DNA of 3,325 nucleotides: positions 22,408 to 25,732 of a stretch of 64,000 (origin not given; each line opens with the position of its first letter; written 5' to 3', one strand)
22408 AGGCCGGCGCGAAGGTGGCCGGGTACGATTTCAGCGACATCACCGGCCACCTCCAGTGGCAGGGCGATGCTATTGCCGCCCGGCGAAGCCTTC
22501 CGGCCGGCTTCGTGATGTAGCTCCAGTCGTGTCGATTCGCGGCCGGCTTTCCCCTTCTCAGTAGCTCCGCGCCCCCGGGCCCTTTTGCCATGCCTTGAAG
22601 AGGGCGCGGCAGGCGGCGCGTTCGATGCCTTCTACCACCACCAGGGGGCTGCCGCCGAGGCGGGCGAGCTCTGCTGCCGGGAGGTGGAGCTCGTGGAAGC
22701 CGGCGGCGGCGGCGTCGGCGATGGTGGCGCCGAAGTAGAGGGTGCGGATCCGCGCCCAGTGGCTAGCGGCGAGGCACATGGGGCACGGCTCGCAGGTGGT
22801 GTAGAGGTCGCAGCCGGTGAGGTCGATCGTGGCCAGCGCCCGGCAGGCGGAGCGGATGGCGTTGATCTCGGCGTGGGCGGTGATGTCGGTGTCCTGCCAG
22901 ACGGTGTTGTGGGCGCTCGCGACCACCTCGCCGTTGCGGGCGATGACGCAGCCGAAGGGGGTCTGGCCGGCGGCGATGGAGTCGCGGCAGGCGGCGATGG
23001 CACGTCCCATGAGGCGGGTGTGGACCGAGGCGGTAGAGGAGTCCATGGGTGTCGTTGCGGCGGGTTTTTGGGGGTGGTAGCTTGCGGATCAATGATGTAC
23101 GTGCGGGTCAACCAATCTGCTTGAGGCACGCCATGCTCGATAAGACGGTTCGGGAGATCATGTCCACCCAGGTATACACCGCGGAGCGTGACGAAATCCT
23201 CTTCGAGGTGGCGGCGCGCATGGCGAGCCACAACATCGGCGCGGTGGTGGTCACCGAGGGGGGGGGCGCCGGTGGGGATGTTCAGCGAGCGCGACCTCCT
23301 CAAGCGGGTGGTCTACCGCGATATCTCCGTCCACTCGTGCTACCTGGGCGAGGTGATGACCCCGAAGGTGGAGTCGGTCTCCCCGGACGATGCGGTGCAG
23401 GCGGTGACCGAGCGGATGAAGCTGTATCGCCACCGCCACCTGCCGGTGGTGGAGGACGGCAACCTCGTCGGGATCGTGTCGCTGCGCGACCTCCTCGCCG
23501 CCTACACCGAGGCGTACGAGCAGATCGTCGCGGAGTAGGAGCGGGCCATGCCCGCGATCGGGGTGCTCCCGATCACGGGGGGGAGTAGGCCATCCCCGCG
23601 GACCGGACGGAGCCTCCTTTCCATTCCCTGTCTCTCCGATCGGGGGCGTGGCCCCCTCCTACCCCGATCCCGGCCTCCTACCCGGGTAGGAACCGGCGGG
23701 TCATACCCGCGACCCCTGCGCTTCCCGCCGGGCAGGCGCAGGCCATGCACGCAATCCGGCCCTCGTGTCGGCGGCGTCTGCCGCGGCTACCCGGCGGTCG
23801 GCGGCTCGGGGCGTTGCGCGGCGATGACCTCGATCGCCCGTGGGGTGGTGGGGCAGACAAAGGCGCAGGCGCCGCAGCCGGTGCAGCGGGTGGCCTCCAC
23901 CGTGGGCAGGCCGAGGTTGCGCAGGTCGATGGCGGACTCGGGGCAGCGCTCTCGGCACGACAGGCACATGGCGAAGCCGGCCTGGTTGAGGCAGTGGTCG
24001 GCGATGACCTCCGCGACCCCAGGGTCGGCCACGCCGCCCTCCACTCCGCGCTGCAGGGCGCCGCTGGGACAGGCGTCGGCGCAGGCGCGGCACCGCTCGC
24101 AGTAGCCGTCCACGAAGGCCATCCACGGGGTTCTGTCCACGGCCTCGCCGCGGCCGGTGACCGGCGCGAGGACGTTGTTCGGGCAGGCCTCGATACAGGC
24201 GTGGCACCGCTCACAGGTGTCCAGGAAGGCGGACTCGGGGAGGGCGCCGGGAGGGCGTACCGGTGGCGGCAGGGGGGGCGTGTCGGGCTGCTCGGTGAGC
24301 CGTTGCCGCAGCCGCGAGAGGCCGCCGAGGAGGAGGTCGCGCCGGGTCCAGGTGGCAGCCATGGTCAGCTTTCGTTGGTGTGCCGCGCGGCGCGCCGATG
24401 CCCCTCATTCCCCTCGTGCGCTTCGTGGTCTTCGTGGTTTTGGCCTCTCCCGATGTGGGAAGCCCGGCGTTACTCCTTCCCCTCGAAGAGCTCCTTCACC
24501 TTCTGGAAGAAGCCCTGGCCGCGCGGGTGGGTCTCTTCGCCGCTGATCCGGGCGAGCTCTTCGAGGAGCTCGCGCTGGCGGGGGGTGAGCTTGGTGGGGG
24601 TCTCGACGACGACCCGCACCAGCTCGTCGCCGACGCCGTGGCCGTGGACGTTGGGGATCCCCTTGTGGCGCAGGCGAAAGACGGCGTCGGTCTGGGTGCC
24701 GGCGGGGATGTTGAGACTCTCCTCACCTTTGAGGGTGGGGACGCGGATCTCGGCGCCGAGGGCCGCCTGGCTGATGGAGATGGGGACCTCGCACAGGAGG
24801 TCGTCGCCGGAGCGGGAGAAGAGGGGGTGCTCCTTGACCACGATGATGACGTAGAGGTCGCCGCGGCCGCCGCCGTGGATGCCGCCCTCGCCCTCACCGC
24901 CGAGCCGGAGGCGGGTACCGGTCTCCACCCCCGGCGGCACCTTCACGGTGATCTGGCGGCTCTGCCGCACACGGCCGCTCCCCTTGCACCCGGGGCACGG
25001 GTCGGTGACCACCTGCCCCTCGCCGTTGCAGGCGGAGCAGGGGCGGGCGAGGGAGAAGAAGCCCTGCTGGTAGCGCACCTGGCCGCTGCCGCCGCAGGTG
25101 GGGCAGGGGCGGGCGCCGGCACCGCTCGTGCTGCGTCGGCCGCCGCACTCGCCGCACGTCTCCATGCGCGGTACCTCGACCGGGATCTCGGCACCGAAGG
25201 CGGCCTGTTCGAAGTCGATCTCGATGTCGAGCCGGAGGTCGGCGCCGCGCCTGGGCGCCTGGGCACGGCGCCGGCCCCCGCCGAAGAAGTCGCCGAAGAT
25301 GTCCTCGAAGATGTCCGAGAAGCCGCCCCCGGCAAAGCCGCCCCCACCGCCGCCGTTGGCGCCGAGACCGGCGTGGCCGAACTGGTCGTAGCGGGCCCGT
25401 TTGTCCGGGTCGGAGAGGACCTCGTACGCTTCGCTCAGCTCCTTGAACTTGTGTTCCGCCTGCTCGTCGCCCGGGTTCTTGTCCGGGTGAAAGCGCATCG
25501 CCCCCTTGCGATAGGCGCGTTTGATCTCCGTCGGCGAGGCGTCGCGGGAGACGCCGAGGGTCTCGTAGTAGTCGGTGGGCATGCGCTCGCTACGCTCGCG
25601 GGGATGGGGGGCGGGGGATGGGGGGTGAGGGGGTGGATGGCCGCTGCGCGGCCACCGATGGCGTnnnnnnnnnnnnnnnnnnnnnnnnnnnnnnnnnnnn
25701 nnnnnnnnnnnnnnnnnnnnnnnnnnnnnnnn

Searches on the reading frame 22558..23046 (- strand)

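Call 94: search_protein_families(library=pfam, proteins=[window:22558-23046:-], max_evalue=0.001)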
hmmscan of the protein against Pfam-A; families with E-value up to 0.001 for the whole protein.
window:22558-23046:- (162 aa): 3 families
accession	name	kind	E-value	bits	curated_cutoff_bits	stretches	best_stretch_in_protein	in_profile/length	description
PF00383.29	dCMP_cyt_deam_1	-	1.1e-25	89.8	25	1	8-106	3-101/102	Cytidine and deoxycytidylate deaminase zinc-binding region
PF14437.12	MafB19-deam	-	2.2e-20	73.5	27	1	9-116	3-110/142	MafB19-like deaminase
PF14439.12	Bd3614-deam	-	3e-05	24.4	38.5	1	33-94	13-73/113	Bd3614-like deaminase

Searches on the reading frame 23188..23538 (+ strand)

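Call 94: search_protein_families(library=pfam, proteins=[window:23188-23538:+], max_evalue=0.001)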
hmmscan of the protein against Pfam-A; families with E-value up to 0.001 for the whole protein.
window:23188-23538:+ (116 aa): 1 family
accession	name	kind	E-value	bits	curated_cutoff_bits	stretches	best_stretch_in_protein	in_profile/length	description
PF00571.33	CBS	-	2e-18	66.9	24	1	54-106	2-55/57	CBS domain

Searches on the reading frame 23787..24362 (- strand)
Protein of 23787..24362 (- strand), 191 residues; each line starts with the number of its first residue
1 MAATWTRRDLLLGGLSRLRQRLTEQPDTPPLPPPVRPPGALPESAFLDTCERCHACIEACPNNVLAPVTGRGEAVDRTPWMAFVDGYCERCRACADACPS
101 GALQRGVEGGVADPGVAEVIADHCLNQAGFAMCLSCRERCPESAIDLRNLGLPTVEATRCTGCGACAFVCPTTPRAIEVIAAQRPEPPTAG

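Call 29: find_homologous_proteins(query=window:23787-24362:-)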
Query window:23787-24362:- (191 aa): 144 proteins with E <= 0.001 among 1008 candidates; the best 120 are listed.
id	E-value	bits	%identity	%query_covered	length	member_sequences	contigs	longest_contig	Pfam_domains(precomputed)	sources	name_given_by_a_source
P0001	3.2e-106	372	87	100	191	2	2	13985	PF14697.12,PF12797.13,PF12837.13,PF00037.33,PF12798.13,PF13484.12,PF12838.13,PF25160.2,PF13237.12,PF13183.12,PF13187.12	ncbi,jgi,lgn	-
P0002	9.6e-104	364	84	100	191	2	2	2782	PF14697.12,PF12797.13,PF12837.13,PF00037.33,PF12798.13,PF13484.12,PF12838.13,PF25160.2,PF13237.12,PF13183.12,PF13187.12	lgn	-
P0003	4.7e-95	335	79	99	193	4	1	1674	PF14697.12,PF12797.13,PF12837.13,PF00037.33,PF13484.12,PF12838.13,PF13237.12,PF13183.12,PF13187.12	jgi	-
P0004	1.4e-88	314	77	98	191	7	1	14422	PF14697.12,PF12837.13,PF00037.33,PF12838.13,PF25160.2,PF13237.12,PF13187.12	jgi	-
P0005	3.9e-75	270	68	98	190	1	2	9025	PF14697.12,PF12797.13,PF12837.13,PF00037.33,PF12798.13,PF13484.12,PF12838.13,PF25160.2,PF13237.12,PF13183.12,PF13187.12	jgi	jgi:ferredoxin-type protein NapG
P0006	4.7e-74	267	66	97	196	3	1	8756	PF14697.12,PF12797.13,PF12837.13,PF00037.33,PF12798.13,PF13484.12,PF12838.13,PF25160.2,PF13237.12,PF13183.12,PF13187.12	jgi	-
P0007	2.6e-72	261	68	95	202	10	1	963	PF14697.12,PF12797.13,PF12837.13,PF00037.33,PF12798.13,PF13484.12,PF12838.13,PF25160.2,PF13237.12,PF13183.12,PF13187.12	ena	-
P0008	5.0e-72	260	67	99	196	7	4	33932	PF14697.12,PF12797.13,PF12837.13,PF00037.33,PF12798.13,PF13484.12,PF12838.13,PF25160.2,PF13237.12,PF13183.12,PF13187.12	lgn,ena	-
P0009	1.7e-71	258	66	97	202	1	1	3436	PF14697.12,PF12837.13,PF12798.13,PF13484.12,PF12838.13,PF13534.12,PF12800.13,PF12797.13,PF00037.33,PF25160.2,PF13237.12,PF13183.12,PF13187.12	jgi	jgi:ferredoxin-type protein NapF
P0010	2.9e-71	258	64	97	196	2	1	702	PF14697.12,PF12837.13,PF12798.13,PF13484.12,PF12838.13,PF13534.12,PF12797.13,PF00037.33,PF25160.2,PF13237.12,PF13183.12,PF13187.12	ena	-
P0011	3.1e-71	257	65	100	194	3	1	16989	PF14697.12,PF12797.13,PF12837.13,PF00037.33,PF12798.13,PF13484.12,PF12838.13,PF25160.2,PF13237.12,PF13183.12,PF13187.12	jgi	jgi:ferredoxin-type protein NapF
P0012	8.5e-71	256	66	97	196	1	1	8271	PF14697.12,PF12797.13,PF12837.13,PF00037.33,PF12798.13,PF13484.12,PF12838.13,PF25160.2,PF13237.12,PF13183.12,PF13187.12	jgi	jgi:ferredoxin-type protein NapG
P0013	6.0e-60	221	68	81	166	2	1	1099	PF14697.12,PF12837.13,PF12798.13,PF13484.12,PF12838.13,PF12800.13,PF12797.13,PF00037.33,PF25160.2,PF13237.12,PF13183.12,PF13187.12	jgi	-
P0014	4.8e-33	133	64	52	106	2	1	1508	PF12797.13,PF12837.13,PF00037.33,PF13484.12,PF12838.13,PF13187.12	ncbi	ncbi:MAG: 4Fe-4S dicluster domain-containing protein, partial [Nitrospirae bacterium]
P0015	2.6e-30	124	43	93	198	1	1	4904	PF14697.12,PF12837.13,PF13484.12,PF12838.13,PF13534.12,PF12800.13,PF12797.13,PF00037.33,PF25160.2,PF13237.12,PF13183.12,PF13187.12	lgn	-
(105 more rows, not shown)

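Call 30: find_encoding_contigs(protein=P0001, flank=10000, max_places=3)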
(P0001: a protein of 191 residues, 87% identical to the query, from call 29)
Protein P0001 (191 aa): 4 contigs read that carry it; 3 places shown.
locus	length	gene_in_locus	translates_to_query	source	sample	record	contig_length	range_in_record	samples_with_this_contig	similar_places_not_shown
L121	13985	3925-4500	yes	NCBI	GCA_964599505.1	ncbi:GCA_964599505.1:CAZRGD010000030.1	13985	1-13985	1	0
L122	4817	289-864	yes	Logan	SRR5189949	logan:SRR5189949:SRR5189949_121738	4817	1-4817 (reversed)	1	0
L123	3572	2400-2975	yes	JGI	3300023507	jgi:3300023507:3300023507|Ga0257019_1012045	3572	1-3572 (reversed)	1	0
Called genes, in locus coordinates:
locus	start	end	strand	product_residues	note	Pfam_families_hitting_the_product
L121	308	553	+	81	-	PF09720:Unstab_antitox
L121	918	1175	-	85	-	PF10387:DUF2442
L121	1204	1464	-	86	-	PF13711:DUF4160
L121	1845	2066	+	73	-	PF09720:Unstab_antitox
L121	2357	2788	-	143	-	PF01850:PIN, PF13470:PIN_3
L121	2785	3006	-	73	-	-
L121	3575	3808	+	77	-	-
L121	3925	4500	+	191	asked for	PF13183:Fer4_8 (faint), PF12838:Fer4_7, PF13187:Fer4_9 (weak), PF12838:Fer4_7 (weak), PF13187:Fer4_9 (weak), PF00037:Fer4 (weak), PF12797:Fer4_2 (weak), PF12837:Fer4_6 (weak), +5 more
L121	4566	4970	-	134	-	PF00571:CBS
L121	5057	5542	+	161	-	PF00383:dCMP_cyt_deam_1, PF14437:MafB19-deam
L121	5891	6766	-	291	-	PF01370:Epimerase, PF04321:RmlD_sub_bind, PF02719:Polysacc_synt_2 (weak), PF16363:GDP_Man_Dehyd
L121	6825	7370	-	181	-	PF00908:dTDP_sugar_isom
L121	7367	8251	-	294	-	PF00483:NTP_transferase, PF12804:NTP_transf_3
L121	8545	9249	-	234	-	-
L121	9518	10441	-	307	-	PF01073:3Beta_HSD, PF01370:Epimerase, PF02719:Polysacc_synt_2, PF04321:RmlD_sub_bind, PF05368:NmrA, PF07993:NAD_binding_4 (faint), PF13460:NAD_binding_10, PF16363:GDP_Man_Dehyd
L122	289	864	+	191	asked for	PF13183:Fer4_8 (faint), PF12838:Fer4_7, PF13187:Fer4_9 (weak), PF12838:Fer4_7 (weak), PF13187:Fer4_9 (weak), PF00037:Fer4 (weak), PF12797:Fer4_2 (weak), PF12837:Fer4_6 (weak), +5 more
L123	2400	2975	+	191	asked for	PF13183:Fer4_8 (faint), PF12838:Fer4_7, PF13187:Fer4_9 (weak), PF12838:Fer4_7 (weak), PF13187:Fer4_9 (weak), PF00037:Fer4 (weak), PF12797:Fer4_2 (weak), PF12837:Fer4_6 (weak), +5 more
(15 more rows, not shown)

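Call 31: find_encoding_contigs(protein=P0004, flank=10000, max_places=3)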
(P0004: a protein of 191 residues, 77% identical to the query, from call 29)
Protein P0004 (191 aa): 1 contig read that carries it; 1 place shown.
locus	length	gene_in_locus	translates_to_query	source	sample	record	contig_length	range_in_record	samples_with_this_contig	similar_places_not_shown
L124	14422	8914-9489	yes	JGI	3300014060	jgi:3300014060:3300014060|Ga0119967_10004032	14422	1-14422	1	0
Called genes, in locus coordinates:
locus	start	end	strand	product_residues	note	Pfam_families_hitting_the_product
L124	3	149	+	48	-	?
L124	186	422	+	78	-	-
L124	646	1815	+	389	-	PF00072:Response_reg, PF00512:HisKA, PF02518:HATPase_c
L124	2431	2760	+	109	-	PF00990:GGDEF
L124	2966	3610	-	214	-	PF00005:ABC_tran, PF13304:AAA_21 (faint)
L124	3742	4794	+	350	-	PF01628:HrcA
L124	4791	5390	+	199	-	PF01025:GrpE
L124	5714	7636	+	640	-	PF00012:HSP70, PF06723:MreB_Mbl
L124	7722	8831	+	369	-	PF00226:DnaJ, PF01556:DnaJ_C, PF00684:DnaJ_CXXCXGXG, PF27439:DnaJ_C_2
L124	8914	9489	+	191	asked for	PF13187:Fer4_9 (faint), PF00037:Fer4 (faint), PF12837:Fer4_6 (faint), PF13237:Fer4_10 (faint), PF14697:Fer4_21 (faint), PF12838:Fer4_7 (faint), PF25160:LdpA_Fe-S-bd (weak)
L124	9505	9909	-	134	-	PF00571:CBS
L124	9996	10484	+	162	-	PF00383:dCMP_cyt_deam_1, PF14437:MafB19-deam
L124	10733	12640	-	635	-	PF00989:PAS, PF08448:PAS_4, PF13426:PAS_9, PF00512:HisKA, PF02518:HATPase_c, PF00072:Response_reg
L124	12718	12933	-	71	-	PF19335:HMBD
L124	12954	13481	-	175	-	PF00578:AhpC-TSA, PF08534:Redoxin (weak)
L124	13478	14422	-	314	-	PF01841:Transglut_core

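Call 32: find_encoding_contigs(protein=P0008, flank=10000, max_places=3)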
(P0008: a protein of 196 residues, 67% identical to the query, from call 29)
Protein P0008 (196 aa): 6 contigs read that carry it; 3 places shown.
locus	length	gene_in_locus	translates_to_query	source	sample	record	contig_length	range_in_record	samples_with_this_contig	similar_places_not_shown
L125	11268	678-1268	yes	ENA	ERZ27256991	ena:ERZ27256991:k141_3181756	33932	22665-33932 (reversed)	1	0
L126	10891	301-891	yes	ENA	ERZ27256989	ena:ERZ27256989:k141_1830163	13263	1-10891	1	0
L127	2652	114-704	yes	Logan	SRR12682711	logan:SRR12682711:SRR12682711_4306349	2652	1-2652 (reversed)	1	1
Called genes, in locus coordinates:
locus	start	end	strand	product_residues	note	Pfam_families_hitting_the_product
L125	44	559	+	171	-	PF03892:NapB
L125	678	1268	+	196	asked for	PF13183:Fer4_8 (faint), PF25160:LdpA_Fe-S-bd (faint), PF13237:Fer4_10 (faint), PF12838:Fer4_7, PF13187:Fer4_9 (weak), PF14697:Fer4_21 (weak), PF12838:Fer4_7 (weak), PF12797:Fer4_2 (weak), +4 more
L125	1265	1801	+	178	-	PF07719:TPR_2 (faint), PF13428:TPR_14 (faint), PF13432:TPR_16 (weak), PF14559:TPR_19 (weak)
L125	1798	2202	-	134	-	PF00571:CBS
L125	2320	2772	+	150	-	PF00383:dCMP_cyt_deam_1, PF14437:MafB19-deam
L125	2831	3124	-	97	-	PF19335:HMBD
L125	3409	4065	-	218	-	PF13620:CarboxypepD_reg (weak)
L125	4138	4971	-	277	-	PF12679:ABC2_membrane_2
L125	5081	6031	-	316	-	PF00005:ABC_tran, PF13304:AAA_21 (faint)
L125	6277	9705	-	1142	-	PF04205:FMN_bind (weak), PF12801:Fer4_5, PF27538:NosR, PF05048:NosD, PF13229:Beta_helix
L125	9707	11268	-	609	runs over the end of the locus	PF18793:nos_propeller_2, PF18764:nos_propeller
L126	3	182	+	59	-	?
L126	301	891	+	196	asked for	PF13183:Fer4_8 (faint), PF25160:LdpA_Fe-S-bd (faint), PF13237:Fer4_10 (faint), PF12838:Fer4_7, PF13187:Fer4_9 (weak), PF14697:Fer4_21 (weak), PF12838:Fer4_7 (weak), PF12797:Fer4_2 (weak), +4 more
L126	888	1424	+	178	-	PF07719:TPR_2 (faint), PF13428:TPR_14 (faint), PF13432:TPR_16 (weak), PF14559:TPR_19 (weak)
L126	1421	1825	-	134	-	PF00571:CBS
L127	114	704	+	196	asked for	PF13183:Fer4_8 (faint), PF25160:LdpA_Fe-S-bd (faint), PF13237:Fer4_10 (faint), PF12838:Fer4_7, PF13187:Fer4_9 (weak), PF14697:Fer4_21 (weak), PF12838:Fer4_7 (weak), PF12797:Fer4_2 (weak), +4 more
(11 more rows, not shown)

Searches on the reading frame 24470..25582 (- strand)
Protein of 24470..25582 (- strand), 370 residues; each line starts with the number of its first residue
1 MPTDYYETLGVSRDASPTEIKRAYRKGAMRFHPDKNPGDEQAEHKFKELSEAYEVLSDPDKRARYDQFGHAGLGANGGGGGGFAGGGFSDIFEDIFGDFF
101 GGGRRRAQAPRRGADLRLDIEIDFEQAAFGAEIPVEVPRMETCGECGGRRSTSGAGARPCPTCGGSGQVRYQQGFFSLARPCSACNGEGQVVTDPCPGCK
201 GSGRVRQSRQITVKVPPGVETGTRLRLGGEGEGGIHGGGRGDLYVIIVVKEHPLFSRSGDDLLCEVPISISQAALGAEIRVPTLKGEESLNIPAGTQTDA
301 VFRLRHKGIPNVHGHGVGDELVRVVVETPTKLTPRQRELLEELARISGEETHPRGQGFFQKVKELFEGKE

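Call 17: find_encoding_contigs(protein=window:24470-25582:-, flank=10000, max_places=6)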
Protein window:24470-25582:- (370 aa): no gene with exactly this product is on record in the collection.
